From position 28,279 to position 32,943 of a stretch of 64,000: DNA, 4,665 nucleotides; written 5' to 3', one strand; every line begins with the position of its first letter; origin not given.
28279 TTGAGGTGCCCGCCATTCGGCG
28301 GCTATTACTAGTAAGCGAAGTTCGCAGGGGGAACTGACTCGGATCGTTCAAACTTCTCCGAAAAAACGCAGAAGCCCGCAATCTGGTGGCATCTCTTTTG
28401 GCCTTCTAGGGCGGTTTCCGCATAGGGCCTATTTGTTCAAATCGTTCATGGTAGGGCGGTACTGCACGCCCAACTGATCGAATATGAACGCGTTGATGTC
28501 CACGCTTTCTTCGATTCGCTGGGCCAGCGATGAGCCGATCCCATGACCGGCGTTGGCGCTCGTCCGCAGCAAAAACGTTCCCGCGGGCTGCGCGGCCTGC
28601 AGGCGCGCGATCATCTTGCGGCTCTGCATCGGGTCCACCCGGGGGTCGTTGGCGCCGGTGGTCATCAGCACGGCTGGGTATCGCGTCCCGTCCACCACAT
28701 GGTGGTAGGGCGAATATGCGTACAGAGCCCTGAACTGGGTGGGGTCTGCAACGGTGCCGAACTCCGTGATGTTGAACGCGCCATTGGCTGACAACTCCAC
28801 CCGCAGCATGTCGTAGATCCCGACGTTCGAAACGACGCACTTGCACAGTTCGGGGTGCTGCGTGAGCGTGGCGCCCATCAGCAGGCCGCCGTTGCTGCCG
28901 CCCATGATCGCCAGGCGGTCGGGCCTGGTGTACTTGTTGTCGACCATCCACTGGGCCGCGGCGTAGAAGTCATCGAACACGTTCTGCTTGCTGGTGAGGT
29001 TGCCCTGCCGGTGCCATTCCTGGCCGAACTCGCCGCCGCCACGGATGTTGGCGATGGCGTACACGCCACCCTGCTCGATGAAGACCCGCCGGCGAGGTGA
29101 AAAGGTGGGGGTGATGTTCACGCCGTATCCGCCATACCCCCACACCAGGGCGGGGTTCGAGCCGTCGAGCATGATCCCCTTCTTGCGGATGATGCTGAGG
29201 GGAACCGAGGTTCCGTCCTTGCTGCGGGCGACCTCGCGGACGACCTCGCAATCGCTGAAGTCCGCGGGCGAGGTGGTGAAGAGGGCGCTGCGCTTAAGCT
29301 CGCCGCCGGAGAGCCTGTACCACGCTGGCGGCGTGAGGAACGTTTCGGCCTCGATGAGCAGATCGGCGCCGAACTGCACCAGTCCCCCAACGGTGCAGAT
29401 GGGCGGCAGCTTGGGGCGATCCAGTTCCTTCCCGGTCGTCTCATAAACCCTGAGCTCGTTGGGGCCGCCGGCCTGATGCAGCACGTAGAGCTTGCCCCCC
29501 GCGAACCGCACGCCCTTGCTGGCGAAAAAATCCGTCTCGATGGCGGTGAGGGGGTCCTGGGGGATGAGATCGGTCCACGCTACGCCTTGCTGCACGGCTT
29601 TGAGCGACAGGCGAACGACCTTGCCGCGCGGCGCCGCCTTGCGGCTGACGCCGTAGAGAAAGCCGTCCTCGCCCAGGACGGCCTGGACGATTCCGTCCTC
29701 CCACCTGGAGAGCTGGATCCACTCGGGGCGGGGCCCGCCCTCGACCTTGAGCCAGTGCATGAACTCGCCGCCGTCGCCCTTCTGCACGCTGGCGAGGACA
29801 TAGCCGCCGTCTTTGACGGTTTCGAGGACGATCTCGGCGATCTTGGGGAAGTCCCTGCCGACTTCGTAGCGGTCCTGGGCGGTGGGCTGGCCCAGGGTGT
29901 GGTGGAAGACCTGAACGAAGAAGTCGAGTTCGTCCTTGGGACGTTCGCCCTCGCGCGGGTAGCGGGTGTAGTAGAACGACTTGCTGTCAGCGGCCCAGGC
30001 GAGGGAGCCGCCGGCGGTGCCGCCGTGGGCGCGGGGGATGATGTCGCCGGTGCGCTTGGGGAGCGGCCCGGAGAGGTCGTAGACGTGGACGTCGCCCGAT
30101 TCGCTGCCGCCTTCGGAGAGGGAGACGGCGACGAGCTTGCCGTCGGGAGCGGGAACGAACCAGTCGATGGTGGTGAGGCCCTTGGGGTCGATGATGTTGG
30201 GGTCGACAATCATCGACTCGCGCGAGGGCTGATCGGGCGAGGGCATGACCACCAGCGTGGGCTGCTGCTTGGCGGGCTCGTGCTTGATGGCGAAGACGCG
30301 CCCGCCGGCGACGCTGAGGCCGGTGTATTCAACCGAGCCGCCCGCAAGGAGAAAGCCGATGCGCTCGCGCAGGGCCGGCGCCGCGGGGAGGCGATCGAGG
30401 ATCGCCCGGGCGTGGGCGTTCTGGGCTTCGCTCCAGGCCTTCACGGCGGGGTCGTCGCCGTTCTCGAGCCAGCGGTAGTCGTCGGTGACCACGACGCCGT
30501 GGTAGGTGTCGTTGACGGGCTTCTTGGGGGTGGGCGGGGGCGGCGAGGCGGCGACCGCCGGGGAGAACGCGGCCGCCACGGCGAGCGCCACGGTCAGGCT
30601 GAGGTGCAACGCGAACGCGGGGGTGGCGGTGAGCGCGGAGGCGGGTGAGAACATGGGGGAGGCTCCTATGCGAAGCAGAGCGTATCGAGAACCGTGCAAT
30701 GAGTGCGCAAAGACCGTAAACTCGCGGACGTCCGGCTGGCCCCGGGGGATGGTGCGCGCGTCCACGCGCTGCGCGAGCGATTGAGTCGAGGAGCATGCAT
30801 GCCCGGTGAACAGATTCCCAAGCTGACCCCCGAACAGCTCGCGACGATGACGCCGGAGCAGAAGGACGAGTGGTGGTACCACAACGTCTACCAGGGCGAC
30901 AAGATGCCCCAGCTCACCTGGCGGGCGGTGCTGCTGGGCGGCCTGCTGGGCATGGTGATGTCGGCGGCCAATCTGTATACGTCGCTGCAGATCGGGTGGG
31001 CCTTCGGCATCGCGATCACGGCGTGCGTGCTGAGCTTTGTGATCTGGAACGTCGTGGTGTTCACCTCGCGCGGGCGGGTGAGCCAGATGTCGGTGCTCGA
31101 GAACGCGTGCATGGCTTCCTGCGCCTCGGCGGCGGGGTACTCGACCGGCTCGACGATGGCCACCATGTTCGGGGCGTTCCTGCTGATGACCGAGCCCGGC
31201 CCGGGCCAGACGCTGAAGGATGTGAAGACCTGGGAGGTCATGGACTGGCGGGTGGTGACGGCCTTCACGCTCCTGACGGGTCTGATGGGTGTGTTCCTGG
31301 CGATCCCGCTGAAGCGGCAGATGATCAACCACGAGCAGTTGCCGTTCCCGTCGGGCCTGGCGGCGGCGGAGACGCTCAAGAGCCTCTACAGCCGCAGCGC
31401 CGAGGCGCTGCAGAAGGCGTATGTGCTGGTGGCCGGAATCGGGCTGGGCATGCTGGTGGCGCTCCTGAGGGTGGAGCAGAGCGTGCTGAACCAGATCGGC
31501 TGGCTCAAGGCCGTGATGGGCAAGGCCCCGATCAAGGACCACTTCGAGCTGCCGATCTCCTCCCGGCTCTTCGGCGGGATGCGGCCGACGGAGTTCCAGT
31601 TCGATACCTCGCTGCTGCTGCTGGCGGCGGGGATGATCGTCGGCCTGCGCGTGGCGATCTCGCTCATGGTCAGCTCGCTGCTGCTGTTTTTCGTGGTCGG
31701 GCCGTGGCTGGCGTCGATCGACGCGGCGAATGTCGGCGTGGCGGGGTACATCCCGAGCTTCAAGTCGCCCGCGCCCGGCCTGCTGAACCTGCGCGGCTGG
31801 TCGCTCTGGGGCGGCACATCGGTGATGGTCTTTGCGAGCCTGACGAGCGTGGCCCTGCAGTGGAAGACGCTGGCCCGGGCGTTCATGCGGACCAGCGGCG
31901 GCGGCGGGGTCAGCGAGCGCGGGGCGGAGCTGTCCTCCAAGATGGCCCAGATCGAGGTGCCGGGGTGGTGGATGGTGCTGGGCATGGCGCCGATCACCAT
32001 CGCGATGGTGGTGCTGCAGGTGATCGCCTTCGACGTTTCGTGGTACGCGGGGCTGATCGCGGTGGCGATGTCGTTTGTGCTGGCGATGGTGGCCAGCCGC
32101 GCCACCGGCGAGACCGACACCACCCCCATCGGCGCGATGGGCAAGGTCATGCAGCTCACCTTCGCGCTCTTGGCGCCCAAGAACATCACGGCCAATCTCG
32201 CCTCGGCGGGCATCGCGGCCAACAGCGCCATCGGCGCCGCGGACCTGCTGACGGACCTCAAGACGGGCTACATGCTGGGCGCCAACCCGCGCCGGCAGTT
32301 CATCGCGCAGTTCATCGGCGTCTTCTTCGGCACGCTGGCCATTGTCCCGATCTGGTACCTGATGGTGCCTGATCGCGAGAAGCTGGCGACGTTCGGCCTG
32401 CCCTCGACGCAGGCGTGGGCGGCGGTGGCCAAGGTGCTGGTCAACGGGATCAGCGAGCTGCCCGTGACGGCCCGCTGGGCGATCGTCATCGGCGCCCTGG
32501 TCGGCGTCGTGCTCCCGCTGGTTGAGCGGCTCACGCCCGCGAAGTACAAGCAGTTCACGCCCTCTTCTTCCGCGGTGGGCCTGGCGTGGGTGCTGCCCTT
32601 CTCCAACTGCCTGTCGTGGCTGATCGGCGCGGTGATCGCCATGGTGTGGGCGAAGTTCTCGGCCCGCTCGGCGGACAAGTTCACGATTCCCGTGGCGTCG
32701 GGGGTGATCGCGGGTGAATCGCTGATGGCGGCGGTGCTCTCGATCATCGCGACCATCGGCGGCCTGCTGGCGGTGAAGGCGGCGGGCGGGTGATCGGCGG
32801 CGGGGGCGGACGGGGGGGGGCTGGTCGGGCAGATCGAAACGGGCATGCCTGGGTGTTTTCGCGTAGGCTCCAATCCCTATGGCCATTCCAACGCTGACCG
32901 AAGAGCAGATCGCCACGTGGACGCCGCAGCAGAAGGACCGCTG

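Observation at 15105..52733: Seven secreted proteins share an extreme C-terminal, four-cysteine double dockerin/EF-hand-like module: a candidate undescribed anchoring or sorting tag system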

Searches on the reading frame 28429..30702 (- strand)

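Call 25: search_protein_families(library=pfam, proteins=[window:28429-30702:-], max_evalue=0.001)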
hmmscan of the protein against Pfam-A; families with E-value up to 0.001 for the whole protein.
window:28429-30702:- (757 aa): 4 families
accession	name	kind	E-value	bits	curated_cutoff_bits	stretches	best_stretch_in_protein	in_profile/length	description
PF00326.27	Peptidase_S9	-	4.2e-54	183.7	22.6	1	533-745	2-211/213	Prolyl oligopeptidase family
PF02897.21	Peptidase_S9_N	-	1.3e-46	159.7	24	1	56-465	1-402/414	Prolyl oligopeptidase, N-terminal beta-propeller domain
PF02129.25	Peptidase_S15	-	4.9e-06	26.9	23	1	541-651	47-151/262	X-Pro dipeptidyl-peptidase (S15 family)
PF07859.19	Abhydrolase_3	-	9e-05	22.8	25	1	576-705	49-193/210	alpha/beta hydrolase fold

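Call 55: search_protein_families(library=ncbifam, proteins=[window:28429-30702:-], max_evalue=0.001)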
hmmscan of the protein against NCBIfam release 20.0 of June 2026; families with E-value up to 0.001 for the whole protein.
window:28429-30702:- (757 aa): 3 families
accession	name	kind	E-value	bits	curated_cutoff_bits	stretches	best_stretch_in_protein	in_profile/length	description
NF007511.0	PRK10115.1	equivalog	9.2e-50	169.8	1313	1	494-727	423-659/686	oligopeptidase B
NF053518.1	DipepPtdsDpp5Prph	equivalog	1.9e-09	36.6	900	1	515-696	424-609/655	dipeptidyl-peptidase Dpp5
NF050058.1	e_dPHAscl_type1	hypoth_equivalog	2e-06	27.5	150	1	563-713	72-216/276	extracellular catalytic domain type 1 short-chain-length polyhydroxyalkanoate depolymerase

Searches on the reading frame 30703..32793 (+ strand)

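Call 24: search_protein_families(library=pfam, proteins=[window:30703-32793:+], max_evalue=0.001)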
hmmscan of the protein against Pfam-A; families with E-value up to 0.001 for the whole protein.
window:30703-32793:+ (696 aa): 1 family
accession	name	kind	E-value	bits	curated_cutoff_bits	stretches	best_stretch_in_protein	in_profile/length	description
PF03169.20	OPT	-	3.2e-78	264.4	25.8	1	70-682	1-622/623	OPT oligopeptide transporter protein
